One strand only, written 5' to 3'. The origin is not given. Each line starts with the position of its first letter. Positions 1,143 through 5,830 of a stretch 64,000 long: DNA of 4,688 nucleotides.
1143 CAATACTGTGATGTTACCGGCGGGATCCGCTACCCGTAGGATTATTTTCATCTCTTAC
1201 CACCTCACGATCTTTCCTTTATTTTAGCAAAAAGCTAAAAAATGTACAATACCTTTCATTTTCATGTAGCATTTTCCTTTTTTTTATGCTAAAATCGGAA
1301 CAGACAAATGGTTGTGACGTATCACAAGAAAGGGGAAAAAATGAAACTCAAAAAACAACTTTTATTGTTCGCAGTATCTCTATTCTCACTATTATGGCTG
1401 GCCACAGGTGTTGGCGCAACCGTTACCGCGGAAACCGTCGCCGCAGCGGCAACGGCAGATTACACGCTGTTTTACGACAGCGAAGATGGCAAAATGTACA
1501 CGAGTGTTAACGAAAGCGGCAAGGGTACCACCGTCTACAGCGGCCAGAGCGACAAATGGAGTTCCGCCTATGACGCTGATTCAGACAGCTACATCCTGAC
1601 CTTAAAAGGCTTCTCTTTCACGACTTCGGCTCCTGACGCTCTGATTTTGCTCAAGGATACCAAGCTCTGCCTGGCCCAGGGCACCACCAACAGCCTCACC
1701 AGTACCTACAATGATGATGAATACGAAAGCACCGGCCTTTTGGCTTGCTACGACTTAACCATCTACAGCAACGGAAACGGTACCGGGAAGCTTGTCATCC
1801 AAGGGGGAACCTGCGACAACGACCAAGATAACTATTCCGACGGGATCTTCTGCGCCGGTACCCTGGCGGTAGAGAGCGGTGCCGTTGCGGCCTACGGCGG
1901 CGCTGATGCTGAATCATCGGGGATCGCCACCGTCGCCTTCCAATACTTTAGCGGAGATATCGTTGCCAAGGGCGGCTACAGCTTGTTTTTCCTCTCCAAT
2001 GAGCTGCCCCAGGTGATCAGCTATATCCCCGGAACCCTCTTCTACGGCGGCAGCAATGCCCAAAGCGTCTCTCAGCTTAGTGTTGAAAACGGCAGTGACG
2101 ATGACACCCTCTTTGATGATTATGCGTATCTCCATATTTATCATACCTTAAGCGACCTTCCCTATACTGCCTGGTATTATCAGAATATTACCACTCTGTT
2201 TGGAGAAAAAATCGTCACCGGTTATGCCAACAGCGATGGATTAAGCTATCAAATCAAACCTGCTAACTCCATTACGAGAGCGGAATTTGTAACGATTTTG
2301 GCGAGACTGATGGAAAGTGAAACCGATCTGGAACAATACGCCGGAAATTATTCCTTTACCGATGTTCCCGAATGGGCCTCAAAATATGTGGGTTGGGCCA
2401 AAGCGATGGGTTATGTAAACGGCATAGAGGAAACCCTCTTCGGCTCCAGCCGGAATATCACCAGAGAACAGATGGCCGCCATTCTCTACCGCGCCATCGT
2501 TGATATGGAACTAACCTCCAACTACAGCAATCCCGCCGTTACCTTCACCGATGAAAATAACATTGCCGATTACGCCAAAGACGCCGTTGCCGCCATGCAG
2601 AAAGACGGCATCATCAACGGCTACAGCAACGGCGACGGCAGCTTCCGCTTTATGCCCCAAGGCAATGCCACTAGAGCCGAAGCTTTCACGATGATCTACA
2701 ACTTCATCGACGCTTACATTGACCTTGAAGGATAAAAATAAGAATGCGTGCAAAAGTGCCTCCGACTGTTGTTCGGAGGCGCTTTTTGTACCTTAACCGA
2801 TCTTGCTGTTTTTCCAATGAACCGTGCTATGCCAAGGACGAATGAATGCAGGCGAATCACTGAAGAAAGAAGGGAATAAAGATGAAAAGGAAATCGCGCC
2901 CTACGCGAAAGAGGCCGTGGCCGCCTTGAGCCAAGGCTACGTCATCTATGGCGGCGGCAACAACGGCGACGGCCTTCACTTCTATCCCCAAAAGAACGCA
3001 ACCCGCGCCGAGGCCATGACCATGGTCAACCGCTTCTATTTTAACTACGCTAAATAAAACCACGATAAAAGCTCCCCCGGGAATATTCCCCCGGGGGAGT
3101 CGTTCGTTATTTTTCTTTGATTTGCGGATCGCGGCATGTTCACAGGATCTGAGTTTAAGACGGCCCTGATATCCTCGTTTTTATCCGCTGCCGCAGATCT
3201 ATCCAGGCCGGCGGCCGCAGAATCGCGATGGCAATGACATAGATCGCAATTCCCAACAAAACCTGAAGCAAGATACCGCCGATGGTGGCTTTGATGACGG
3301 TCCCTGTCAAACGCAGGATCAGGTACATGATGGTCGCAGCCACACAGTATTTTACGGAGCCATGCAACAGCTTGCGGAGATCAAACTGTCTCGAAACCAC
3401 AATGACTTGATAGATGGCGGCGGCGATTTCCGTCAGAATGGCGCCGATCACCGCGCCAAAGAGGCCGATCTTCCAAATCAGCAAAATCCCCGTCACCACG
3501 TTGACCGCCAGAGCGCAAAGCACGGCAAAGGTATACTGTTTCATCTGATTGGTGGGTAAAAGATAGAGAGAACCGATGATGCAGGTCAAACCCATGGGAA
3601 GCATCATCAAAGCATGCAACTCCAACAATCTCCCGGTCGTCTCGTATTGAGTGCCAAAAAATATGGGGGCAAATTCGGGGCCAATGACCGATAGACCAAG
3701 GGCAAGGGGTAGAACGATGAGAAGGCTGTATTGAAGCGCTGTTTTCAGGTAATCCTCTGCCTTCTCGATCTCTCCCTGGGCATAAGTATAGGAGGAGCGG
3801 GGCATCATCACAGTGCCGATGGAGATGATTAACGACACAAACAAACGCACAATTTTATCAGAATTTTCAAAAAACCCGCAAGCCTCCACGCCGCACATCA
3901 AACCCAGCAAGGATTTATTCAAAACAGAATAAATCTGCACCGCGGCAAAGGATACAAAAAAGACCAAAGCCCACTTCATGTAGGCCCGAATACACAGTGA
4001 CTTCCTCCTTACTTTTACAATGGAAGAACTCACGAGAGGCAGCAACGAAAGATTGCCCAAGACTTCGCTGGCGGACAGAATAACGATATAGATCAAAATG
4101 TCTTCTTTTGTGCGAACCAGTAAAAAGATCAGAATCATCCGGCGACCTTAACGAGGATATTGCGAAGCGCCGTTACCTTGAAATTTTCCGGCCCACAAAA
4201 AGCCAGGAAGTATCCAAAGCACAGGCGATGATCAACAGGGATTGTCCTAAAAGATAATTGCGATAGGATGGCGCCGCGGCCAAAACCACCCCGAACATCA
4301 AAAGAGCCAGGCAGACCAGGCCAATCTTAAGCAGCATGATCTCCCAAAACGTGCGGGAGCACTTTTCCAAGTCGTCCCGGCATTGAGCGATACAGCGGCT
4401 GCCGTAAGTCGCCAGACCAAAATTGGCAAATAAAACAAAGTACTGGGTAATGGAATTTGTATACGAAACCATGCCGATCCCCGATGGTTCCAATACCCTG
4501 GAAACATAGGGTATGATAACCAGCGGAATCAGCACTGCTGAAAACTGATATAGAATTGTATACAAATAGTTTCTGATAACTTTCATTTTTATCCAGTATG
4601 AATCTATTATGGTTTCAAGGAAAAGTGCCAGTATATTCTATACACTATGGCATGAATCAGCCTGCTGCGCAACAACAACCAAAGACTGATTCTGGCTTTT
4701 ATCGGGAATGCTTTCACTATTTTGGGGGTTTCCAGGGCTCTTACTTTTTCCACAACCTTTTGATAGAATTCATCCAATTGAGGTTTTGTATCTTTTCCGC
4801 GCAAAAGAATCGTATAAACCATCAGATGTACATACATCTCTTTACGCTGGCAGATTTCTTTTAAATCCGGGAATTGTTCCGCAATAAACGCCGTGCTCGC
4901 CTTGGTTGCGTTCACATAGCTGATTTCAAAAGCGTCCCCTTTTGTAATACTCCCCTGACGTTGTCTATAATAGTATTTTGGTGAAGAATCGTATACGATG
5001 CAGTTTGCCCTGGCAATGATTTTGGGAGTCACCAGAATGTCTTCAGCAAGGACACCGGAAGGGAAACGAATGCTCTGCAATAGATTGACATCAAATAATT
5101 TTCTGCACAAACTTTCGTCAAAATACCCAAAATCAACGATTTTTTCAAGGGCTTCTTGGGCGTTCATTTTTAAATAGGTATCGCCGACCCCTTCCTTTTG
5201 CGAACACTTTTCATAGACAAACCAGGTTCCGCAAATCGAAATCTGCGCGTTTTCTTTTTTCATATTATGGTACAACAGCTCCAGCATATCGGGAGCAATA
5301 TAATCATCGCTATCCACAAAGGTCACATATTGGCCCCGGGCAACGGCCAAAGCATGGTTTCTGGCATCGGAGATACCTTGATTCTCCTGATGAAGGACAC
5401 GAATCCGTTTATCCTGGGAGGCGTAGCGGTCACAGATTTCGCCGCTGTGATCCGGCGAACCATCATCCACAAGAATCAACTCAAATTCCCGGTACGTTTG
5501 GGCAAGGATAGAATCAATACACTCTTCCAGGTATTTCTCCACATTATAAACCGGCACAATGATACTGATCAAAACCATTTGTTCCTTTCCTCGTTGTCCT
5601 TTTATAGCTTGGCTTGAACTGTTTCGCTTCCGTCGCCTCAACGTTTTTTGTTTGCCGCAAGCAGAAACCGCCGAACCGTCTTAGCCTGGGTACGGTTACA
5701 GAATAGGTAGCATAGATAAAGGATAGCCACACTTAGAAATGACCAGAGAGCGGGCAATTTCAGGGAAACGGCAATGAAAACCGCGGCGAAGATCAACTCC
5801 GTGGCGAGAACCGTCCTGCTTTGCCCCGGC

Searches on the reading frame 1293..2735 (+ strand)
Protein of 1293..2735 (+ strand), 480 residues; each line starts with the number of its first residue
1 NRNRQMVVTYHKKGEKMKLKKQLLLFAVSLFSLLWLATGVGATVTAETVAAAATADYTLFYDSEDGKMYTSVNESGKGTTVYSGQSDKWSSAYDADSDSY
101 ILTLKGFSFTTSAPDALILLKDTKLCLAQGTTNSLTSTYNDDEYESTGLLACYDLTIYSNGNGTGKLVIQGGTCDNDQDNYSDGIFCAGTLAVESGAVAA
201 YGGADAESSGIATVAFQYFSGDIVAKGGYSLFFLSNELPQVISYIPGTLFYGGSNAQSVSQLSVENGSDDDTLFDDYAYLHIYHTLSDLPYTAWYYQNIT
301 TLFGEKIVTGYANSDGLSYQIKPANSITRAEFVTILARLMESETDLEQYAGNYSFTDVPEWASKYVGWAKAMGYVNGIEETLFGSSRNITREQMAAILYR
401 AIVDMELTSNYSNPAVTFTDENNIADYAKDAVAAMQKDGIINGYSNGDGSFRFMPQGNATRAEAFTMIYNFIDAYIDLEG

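Call 47: search_protein_families(library=pfam, proteins=[window:1293-2735:+], max_evalue=0.0001)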
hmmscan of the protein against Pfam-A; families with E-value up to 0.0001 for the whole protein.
window:1293-2735:+ (480 aa): 1 family
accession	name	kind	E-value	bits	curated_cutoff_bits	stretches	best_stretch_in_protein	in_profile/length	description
PF00395.25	SLH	-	1.6e-23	82.8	20.8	2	417-464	1-43/44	S-layer homology domain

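Call 65: search_protein_families(library=ncbifam, proteins=[window:1293-2735:+], max_evalue=0.001)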
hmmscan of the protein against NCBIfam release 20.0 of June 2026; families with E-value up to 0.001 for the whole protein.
window:1293-2735:+ (480 aa): 1 family
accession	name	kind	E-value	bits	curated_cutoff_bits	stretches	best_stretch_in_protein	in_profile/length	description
NF033190.2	inl_like_NEAT_1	exception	3.2e-08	32.4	1275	1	285-472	581-752/754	NEAT domain-containing leucine-rich repeat protein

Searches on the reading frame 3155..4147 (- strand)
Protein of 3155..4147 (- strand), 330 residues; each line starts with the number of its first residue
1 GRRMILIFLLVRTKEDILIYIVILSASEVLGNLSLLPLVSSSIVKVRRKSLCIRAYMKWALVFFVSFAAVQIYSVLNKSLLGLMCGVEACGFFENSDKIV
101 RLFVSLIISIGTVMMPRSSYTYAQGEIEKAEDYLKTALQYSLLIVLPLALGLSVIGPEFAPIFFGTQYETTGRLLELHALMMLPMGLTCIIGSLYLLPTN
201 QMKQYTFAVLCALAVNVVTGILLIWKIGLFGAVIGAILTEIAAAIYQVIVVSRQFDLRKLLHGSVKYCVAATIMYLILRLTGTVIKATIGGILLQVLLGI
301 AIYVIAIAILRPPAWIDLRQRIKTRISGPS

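Call 14: search_protein_families(library=pfam, proteins=[window:3155-4147:-], max_evalue=0.001)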
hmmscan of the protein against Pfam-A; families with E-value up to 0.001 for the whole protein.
window:3155-4147:- (330 aa): 3 families
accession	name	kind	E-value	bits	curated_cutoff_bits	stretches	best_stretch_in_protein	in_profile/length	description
PF03023.19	MurJ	-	8.8e-11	41.5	27.4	1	54-275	197-425/451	Lipid II flippase MurJ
PF13440.11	Polysacc_synt_3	-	1.2e-08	35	23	1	44-170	165-290/293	Polysaccharide biosynthesis protein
PF01943.22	Polysacc_synt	-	5.7e-08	33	28.2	1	3-119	152-271/274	Polysaccharide biosynthesis protein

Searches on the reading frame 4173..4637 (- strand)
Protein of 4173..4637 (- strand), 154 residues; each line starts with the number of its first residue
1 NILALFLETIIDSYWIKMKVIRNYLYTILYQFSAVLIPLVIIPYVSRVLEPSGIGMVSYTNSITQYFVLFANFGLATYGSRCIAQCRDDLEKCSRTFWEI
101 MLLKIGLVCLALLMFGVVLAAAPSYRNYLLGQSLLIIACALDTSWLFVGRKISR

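Call 14: search_protein_families(library=pfam, proteins=[window:4173-4637:-], max_evalue=0.001)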
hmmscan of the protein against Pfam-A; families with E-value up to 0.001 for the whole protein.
window:4173-4637:- (154 aa): 1 family
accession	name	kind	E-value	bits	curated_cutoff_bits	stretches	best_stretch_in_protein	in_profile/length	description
PF01943.22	Polysacc_synt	-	1.1e-13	51.7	28.2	1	21-118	2-100/274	Polysaccharide biosynthesis protein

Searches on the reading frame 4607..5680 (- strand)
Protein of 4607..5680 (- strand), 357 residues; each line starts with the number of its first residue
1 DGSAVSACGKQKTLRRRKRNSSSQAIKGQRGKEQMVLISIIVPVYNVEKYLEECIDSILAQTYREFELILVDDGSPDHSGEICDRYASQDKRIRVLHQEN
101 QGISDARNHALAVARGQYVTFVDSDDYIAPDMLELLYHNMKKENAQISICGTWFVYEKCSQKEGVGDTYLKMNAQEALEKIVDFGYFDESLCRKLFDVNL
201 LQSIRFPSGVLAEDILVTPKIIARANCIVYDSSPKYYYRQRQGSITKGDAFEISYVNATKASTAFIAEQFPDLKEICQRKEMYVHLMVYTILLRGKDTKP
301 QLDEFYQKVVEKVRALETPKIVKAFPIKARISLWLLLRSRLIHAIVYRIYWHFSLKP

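Call 14: search_protein_families(library=pfam, proteins=[window:4607-5680:-], max_evalue=0.001)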
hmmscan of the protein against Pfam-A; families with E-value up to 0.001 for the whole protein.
window:4607-5680:- (357 aa): 4 families
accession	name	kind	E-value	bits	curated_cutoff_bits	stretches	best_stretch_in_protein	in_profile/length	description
PF00535.33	Glycos_transf_2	-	5.1e-43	147.3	23.3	1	39-185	1-148/168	Glycosyl transferase family 2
PF10111.15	Glyco_tranf_2_2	-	2.9e-13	50.4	27.3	1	39-159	1-129/276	Glycosyltransferase like family 2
PF13641.12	Glyco_tranf_2_3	-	6.3e-13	49.7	27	1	38-146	3-115/230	Glycosyltransferase like family 2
PF13704.12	Glyco_tranf_2_4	-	0.00056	20.8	27.5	0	48-129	4-85/98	Glycosyl transferase family 2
